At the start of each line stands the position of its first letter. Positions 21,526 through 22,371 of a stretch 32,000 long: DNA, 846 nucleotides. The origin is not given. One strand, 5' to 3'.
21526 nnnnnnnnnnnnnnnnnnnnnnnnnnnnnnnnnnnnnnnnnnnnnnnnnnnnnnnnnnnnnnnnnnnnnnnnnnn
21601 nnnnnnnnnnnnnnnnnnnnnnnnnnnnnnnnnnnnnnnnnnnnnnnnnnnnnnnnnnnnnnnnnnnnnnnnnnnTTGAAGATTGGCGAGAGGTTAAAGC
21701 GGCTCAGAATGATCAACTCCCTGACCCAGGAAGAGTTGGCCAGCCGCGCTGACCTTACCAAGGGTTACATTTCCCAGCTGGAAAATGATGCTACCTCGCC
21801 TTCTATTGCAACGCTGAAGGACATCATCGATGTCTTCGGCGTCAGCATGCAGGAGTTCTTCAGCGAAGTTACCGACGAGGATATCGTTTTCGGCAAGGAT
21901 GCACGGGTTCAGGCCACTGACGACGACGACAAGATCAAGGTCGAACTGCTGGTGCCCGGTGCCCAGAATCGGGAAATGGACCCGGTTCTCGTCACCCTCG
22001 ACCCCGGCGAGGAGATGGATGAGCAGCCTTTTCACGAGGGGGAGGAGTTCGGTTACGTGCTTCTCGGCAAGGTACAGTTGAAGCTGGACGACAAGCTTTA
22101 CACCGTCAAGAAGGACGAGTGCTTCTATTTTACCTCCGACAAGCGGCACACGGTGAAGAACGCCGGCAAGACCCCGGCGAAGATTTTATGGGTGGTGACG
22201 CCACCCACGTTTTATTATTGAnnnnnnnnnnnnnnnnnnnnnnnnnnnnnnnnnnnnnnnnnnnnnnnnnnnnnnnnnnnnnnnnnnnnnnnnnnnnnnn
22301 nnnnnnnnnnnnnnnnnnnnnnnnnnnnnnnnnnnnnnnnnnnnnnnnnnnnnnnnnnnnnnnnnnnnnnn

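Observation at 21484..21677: Four palindromes at an exact 34-bp period between a near-consensus promoter and the start codon of the polyamine regulator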

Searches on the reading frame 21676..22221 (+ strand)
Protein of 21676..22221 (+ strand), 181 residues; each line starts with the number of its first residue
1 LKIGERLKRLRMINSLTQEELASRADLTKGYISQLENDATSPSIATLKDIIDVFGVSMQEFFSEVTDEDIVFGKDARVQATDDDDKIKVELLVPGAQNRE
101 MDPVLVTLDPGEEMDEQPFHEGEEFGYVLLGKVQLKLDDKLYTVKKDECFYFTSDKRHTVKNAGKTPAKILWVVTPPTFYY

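Call 6: search_protein_families(library=pfam, proteins=[window:21676-22221:+])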
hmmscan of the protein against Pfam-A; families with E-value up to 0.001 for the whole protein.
window:21676-22221:+ (181 aa): 8 families
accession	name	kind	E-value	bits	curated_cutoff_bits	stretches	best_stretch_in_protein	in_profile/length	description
PF07883.17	Cupin_2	-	2.4e-19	69.2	27.2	1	105-174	2-70/70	Cupin domain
PF01381.28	HTH_3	-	4.7e-14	52.6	23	1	7-61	1-55/55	Helix-turn-helix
PF12844.13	HTH_19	-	8.1e-12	45.3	30.2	1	4-63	1-60/64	Helix-turn-helix domain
PF13560.12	HTH_31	-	3.4e-10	40.5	27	1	3-57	2-57/64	Helix-turn-helix domain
PF01050.24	MannoseP_isomer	-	1.4e-06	28.9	23.6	1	106-173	33-100/116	Mannose-6-phosphate isomerase C-terminal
PF13443.12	HTH_26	-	2.4e-05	24.9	22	1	6-63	1-59/63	Cro/C1-type HTH DNA-binding domain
PF04545.22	Sigma70_r4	-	0.00026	20.9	24.1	1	10-39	15-44/50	Sigma-70, region 4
PF02311.25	AraC_binding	-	0.00041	20.5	21.1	1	119-177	20-78/135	AraC-like ligand binding domain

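Call 8: find_homologous_proteins(query=window:21676-22218:+, max_evalue=1e-20)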
Query window:21676-22218:+ (181 aa): 7896 proteins with E <= 1e-20 among 8000 candidates; the best 120 are listed.
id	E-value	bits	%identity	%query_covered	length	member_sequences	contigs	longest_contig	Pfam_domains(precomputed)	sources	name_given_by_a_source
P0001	2.5e-107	374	92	100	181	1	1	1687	PF12844.14,PF07883.18,PF01381.29,PF13560.13,PF13443.13,PF01050.25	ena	-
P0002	3.5e-107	374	92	100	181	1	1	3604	PF12844.14,PF07883.18,PF01381.29,PF13560.13,PF13443.13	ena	-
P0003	4.8e-107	373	92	100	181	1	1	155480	PF12844.14,PF07883.18,PF01381.29,PF13560.13,PF13443.13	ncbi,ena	-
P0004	6.5e-107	373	92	100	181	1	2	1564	PF12844.14,PF07883.18,PF01381.29,PF13560.13,PF13443.13,PF01050.25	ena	-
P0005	6.9e-107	373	92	100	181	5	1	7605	PF12844.14,PF07883.18,PF01381.29,PF13560.13,PF13443.13,PF01050.25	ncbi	-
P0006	8.6e-107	373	91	100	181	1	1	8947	PF12844.14,PF07883.18,PF01381.29,PF13560.13,PF13443.13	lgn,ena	-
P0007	1.2e-106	372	93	100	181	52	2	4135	PF12844.14,PF07883.18,PF01381.29,PF13560.13,PF01050.25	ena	-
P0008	3.2e-106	371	91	100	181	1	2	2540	PF12844.14,PF07883.18,PF01381.29,PF13560.13,PF13443.13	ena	-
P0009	3.3e-106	371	92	100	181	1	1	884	PF12844.14,PF07883.18,PF01381.29,PF13560.13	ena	-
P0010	4.3e-106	370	91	100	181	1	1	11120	PF12844.14,PF07883.18,PF01381.29,PF13560.13,PF13443.13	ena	-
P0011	4.8e-106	370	92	100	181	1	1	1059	PF12844.14,PF07883.18,PF01381.29,PF13560.13,PF13443.13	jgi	-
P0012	5.0e-106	370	92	100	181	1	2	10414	PF12844.14,PF07883.18,PF01381.29,PF13560.13,PF01050.25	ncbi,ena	-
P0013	5.0e-106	370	91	100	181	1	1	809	PF12844.14,PF07883.18,PF01381.29,PF02311.26,PF13560.13,PF13443.13,PF01050.25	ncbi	-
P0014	6.4e-106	370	90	100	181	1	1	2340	PF12844.14,PF07883.18,PF01381.29,PF13560.13,PF13443.13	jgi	-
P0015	9.8e-106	369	91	100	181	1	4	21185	PF12844.14,PF07883.18,PF01381.29,PF13560.13,PF01050.25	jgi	jgi:transcriptional regulator with XRE-family HTH domain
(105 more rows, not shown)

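Call 11: find_related_loci(query=A1, collection=genome_contigs, flank=6000)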
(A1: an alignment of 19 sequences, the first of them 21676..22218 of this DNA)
Query A1 (181 aa) in genome_contigs; peptide patterns used: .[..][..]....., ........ (x = any residue, [..] = any of these).
308 stretches matched a pattern; 191 encode a relative of the query (tblastn E <= 1e-3); the best 80 are kept; 80 distinct loci.
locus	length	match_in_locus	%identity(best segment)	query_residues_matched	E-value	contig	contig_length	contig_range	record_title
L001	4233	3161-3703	92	1-181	3e-115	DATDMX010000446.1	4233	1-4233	MAG TPA_asm: Geobacteraceae bacterium isolate SMAG_U422 k141_1228065, whole genome shotgun sequence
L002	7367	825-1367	93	1-181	3e-114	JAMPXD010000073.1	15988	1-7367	MAG: Geobacteraceae bacterium isolate R2F_R2FSRR_metabat.21 R2F_C1955, whole genome shotgun sequence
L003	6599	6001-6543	92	1-181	3e-113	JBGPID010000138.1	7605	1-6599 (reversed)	MAG: Geobacteraceae bacterium isolate OBJ_0618_7090110_342 k141_448079_length_7605_cov_44.4311, whole genome shotgun seq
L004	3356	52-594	91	1-181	6e-115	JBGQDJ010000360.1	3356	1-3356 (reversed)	MAG: Geobacteraceae bacterium isolate OBJ2_061818_110_19 k141_2391671_length_3356_cov_8.0000, whole genome shotgun seque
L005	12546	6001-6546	91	1-181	7e-111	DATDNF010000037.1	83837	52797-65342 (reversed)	MAG TPA_asm: Geobacteraceae bacterium isolate SMAG_U430 k141_1262325, whole genome shotgun sequence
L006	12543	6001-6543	88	1-181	3e-110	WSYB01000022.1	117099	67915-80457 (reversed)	MAG: Geobacteraceae bacterium isolate X3_MetaBAT.27 scaffold_405, whole genome shotgun sequence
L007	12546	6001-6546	89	1-181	1e-109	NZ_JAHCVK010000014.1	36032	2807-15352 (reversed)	Geomobilimonas luticola strain JCM 17780 NODE_14_length_36032_cov_222.095480, whole genome shotgun sequence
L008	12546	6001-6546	87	1-181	9e-109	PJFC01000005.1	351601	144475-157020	MAG: Geobacter sp. isolate H2geo H2geo_contig_5, whole genome shotgun sequence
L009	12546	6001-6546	88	1-181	1e-108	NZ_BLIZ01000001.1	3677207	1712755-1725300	Geobacter sp. AOG1 scaffold1, whole genome shotgun sequence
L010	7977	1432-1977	87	1-181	7e-109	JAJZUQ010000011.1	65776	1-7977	MAG: Deltaproteobacteria bacterium isolate SKS4.bin43 NODE_676_length_65776_cov_2.202014, whole genome shotgun sequence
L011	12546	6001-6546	88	1-181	3e-108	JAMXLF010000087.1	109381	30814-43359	MAG: Geobacteraceae bacterium isolate Bin.003_Forest k127_8260827, whole genome shotgun sequence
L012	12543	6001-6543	88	1-181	4e-108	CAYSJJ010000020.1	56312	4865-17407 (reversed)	MAG TPA_asm: uncultured Geobacter sp. isolate binchicken_co158_41 genome assembly, contig: NODE_487_length_56312_cov_5.6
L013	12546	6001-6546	87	1-181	7e-107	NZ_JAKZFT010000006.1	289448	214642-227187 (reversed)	Geotalea sp. SG265 Scaffold6, whole genome shotgun sequence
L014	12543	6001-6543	85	1-181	3e-106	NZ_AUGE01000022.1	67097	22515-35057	Citrifermentans bremense R1 K419DRAFT_scaffold00020.20_C, whole genome shotgun sequence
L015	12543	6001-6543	86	1-181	3e-106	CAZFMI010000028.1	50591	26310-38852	MAG TPA_asm: uncultured Geomonas sp. isolate binchicken_co220_123 genome assembly, contig: NODE_320_length_50591_cov_18.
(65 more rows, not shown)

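Call 22: search_solved_structures(query=window:21676-22218:+, max_evalue=0.001, show_alignments=2)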
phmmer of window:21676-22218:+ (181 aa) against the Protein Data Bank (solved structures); distinct sequences matched with E-value up to 0.001: 25.
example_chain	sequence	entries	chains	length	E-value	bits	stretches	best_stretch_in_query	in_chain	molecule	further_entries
1y9q_A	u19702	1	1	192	2.5e-07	34.1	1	3-159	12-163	transcriptional regulator, HTH_3 family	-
9sf2_A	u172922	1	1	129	6.2e-07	32.8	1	3-70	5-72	Transcriptional regulator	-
7t5u_A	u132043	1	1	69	5.2e-06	29.8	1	2-61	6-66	Helix-turn-helix domain-containing protein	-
3ivp_A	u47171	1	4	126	1.9e-05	27.9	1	3-67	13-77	Putative transposon-related DNA-binding protein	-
6rnz_A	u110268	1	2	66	2.7e-05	27.5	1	1-62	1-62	HTH-type transcriptional regulator DdrOC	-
5tn0_A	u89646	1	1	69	7.2e-05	26.1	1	3-64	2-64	HTH-type transcriptional regulator SinR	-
9xz9_A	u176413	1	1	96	7.6e-05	26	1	6-58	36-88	Quorum sensing controller protein QseC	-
3qq6_A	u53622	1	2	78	9.2e-05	25.7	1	3-64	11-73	HTH-type transcriptional regulator sinR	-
6jq1_A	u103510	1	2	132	9.3e-05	25.7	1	1-63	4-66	Transcriptional regulator, XRE family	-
6rmq_A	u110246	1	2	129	0.00013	25.2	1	1-63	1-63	HTH-type transcriptional regulator DdrOC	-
6rnx_A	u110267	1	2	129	0.00014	25.2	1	1-63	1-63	HTH-type transcriptional regulator DdrOC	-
1b0n_A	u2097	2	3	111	0.00015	25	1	3-66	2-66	PROTEIN (SINR PROTEIN) | HTH-TYPE TRANSCRIPTIONAL REGULATOR SINR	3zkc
6a54_A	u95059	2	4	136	0.00023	24.4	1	109-175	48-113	Novel protein with potential Cupin domain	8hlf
4i6t_A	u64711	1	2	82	0.00028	24.1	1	3-66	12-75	Regulatory protein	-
2b5a_A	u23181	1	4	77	0.00033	23.9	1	2-68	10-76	C.BclI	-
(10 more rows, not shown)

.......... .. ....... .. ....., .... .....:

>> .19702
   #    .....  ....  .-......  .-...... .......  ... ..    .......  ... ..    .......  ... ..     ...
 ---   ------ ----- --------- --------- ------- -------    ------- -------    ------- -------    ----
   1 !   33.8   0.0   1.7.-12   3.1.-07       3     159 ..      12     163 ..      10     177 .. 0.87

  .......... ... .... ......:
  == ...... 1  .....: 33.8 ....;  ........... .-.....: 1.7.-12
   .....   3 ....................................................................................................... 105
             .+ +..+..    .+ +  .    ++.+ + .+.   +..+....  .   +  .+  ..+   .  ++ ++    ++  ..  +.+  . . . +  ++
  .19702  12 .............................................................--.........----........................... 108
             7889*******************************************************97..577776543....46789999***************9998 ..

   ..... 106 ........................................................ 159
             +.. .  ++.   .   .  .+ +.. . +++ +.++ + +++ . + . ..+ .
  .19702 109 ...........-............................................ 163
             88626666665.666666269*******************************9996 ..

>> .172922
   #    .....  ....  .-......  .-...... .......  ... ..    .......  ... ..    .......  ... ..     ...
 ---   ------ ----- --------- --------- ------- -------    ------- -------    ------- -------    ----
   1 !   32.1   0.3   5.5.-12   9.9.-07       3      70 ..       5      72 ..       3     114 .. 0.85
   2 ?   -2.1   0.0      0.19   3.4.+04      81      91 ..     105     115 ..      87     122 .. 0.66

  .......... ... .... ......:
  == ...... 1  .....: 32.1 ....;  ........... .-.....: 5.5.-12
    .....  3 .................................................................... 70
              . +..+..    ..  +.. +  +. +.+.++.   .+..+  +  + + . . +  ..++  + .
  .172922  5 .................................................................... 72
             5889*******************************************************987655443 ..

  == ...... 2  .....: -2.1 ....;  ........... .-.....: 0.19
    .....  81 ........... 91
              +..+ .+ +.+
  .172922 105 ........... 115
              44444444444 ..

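Call 39: predict_structure(alignment_id=A1)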
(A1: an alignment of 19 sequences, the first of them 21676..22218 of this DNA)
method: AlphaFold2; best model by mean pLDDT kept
length: 181 residues; sequences in the alignment: 19
mean_pLDDT: 57.0   pTM: 0.44
mean pLDDT of the five models: 57.0, 44.3, 44.2, 42.2, 41.7
residues with pLDDT >= 90: 0; 70-90: 46; 50-70: 74; < 50: 61
segments of 3 or more residues with pLDDT < 50: 25-30, 39-45, 63-100, 119-121, 176-181
pLDDT, mean of each block of 10 residues (from residue 1): 56 57 50 52 51 56 36 34 36 35 72 66 66 81 76 69 85 49 26
secondary structure, 60 per line:
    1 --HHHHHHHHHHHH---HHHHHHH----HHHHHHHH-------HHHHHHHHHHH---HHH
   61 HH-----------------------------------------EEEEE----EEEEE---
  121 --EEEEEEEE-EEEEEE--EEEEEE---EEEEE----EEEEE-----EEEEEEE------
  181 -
elements in order: H3-14 H18-24 H29-36 H44-54 H58-62 E104-108 E113-117 E123-130 E132-137 E140-145 E149-153 E158-162 E168-174

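Call 48: search_protein_families(library=ncbifam, proteins=[window:21676-22218:+], max_evalue=0.00001)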
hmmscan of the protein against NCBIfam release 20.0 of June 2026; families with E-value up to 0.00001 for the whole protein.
window:21676-22218:+ (181 aa): 7 families
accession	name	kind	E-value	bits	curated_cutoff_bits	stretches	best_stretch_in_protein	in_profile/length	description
NF007408.0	PRK09943.1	equivalog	7.4e-27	94.1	211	1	3-179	8-185/185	HTH-type transcriptional regulator PuuR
NF052239.1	antitox_spr1629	equivalog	5.6e-10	38.9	335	1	1-66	1-66/377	spr1629 family repressor/antitoxin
TIGR03070.1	couple_hipB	subfamily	1e-09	38.2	71.65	1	2-57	2-57/58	type II toxin-antitoxin system Y4mF family antitoxin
NF041951.1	phage_RstR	subfamily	3.8e-09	36.8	80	1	1-88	1-91/108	RstR family transcriptional repressor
NF006015.0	PRK08154.1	subfamily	3.1e-08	33.1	204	1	2-70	30-100/314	anaerobic benzoate catabolism transcriptional regulator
NF038139.1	Reg_Aceta_RamB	equivalog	3.5e-08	32.5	700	1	3-71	3-70/465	acetate metabolism transcriptional regulator RamB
NF047948.1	male_kill_WMK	equivalog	1.7e-06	27.7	300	1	2-70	162-229/300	WO male-killing family protein Wmk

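Call 50: list_cluster_members(proteins=[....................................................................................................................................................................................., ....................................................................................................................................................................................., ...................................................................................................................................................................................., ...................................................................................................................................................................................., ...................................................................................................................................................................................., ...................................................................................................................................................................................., window:21676-22218:+])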
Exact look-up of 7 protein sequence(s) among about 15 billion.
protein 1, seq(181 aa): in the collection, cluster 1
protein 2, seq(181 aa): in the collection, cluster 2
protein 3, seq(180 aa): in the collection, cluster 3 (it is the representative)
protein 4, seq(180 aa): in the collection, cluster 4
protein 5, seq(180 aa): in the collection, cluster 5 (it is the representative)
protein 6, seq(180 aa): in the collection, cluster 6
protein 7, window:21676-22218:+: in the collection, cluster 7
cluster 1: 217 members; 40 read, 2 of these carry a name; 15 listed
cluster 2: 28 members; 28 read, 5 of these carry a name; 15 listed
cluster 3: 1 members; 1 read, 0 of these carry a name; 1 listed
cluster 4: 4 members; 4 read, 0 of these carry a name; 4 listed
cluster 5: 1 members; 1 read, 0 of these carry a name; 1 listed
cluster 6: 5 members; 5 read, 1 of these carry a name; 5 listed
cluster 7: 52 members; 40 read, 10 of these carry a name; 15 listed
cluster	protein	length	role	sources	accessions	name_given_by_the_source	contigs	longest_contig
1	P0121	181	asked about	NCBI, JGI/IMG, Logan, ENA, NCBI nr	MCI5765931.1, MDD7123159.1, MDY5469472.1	MAG: cupin domain-containing protein [Clostridiales bacterium] | cupin domain-containing protein [Clostridiales bacterium]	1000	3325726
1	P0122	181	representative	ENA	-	-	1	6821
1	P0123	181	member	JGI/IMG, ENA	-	transcriptional regulator with XRE-family HTH domain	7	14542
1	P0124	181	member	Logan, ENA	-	-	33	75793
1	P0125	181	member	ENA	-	-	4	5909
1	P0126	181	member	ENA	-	-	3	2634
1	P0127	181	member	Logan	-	-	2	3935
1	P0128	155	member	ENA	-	-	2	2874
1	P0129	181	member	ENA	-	-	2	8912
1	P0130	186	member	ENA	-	-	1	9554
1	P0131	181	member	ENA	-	-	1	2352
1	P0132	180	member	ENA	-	-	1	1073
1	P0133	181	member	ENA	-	-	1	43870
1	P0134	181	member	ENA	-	-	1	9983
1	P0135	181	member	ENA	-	-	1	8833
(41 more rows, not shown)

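Call 89: predict_structure(alignment_id=A4)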
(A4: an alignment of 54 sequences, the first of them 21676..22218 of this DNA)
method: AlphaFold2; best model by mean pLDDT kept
length: 181 residues; sequences in the alignment: 54
mean_pLDDT: 82.0   pTM: 0.53
mean pLDDT of the five models: 82.0, 80.7, 76.6, 75.2, 71.3
residues with pLDDT >= 90: 85; 70-90: 56; 50-70: 25; < 50: 15
segments of 3 or more residues with pLDDT < 50: 65-76
pLDDT, mean of each block of 10 residues (from residue 1): 85 92 96 94 92 89 56 49 63 58 85 87 88 95 94 89 94 75 49
secondary structure, 60 per line:
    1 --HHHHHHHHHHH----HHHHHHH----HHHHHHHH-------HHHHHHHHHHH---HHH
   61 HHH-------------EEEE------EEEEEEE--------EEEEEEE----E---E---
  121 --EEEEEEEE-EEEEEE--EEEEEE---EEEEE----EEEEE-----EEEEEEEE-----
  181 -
elements in order: H3-13 H18-24 H29-36 H44-54 H58-63 E77-80 E87-93 E102-108 E123-130 E132-137 E140-145 E149-153 E158-162 E168-175

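Call 91: fold_search(model_id=the predicted structure, library=pdb)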
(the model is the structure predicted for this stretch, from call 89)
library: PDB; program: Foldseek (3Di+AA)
matches with E <= 10: 1896; with E <= 0.001: 728
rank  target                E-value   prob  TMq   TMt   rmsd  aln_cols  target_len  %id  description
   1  1y9q                  2.2e-14  1.00  0.47  0.48  17.4       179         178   23  Crystal Structure of HTH_3 family Transcriptional Regulator from Vibrio cholerae (released 2005-01-04)
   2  1zzb_A                3.9e-12  1.00  0.43  0.43  12.6       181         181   20  Crystal Structure of CoII HppE in Complex with Substrate (released 2005-07-26)
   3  4j1x_C                4.3e-12  1.00  0.46  0.43  12.5       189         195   21  Crystal Structure of Fe(II)-HppE with alternative substrate (S)-1-HPP (released 2013-04-03)
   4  1zz9_A                5.2e-12  1.00  0.50  0.47  12.5       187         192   20  Crystal Structure of FeII HppE (released 2005-07-26)
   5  1zz8_B                5.2e-12  1.00  0.45  0.42  12.7       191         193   21  Crystal Structure of FeII HppE in Complex with Substrate Form 2 (released 2005-07-26)
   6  1zz8_A                5.5e-12  1.00  0.47  0.45  12.5       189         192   20  Crystal Structure of FeII HppE in Complex with Substrate Form 2 (released 2005-07-26)
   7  1zz9_C                1.1e-11  1.00  0.45  0.44  12.7       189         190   20  Crystal Structure of FeII HppE (released 2005-07-26)
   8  2bnm_A                1.3e-11  1.00  0.47  0.45  12.5       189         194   21  The structure of Hydroxypropylphosphonic acid epoxidase from S. wedmorenis. (released 2005-10-05)
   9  2bno_A                2.5e-11  1.00  0.48  0.46  12.4       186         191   20  The structure of Hydroxypropylphosphonic acid epoxidase from S. wedmorenis. (released 2005-10-05)
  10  1zz6_A                3.8e-11  1.00  0.45  0.45  12.1       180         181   20  Crystal Structure of Apo-HppE (released 2005-07-26)
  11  1zz8_C                4.1e-11  1.00  0.47  0.45  12.5       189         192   20  Crystal Structure of FeII HppE in Complex with Substrate Form 2 (released 2005-07-26)
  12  2bnn_B                4.6e-11  1.00  0.46  0.44  12.5       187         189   20  The structure of Hydroxypropylphosphonic acid epoxidase from S. wedmorenis in complex with fosfomycin (released 2005-10-05)
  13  1zzc_A                9.2e-11  1.00  0.43  0.43  12.8       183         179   21  Crystal Structure of CoII HppE in Complex with Tris Buffer (released 2005-07-26)
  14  1zzc_B                1.0e-10  1.00  0.41  0.42  13.1       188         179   20  Crystal Structure of CoII HppE in Complex with Tris Buffer (released 2005-07-26)
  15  1zz6_B                1.5e-10  1.00  0.45  0.44  12.4       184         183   20  Crystal Structure of Apo-HppE (released 2005-07-26)
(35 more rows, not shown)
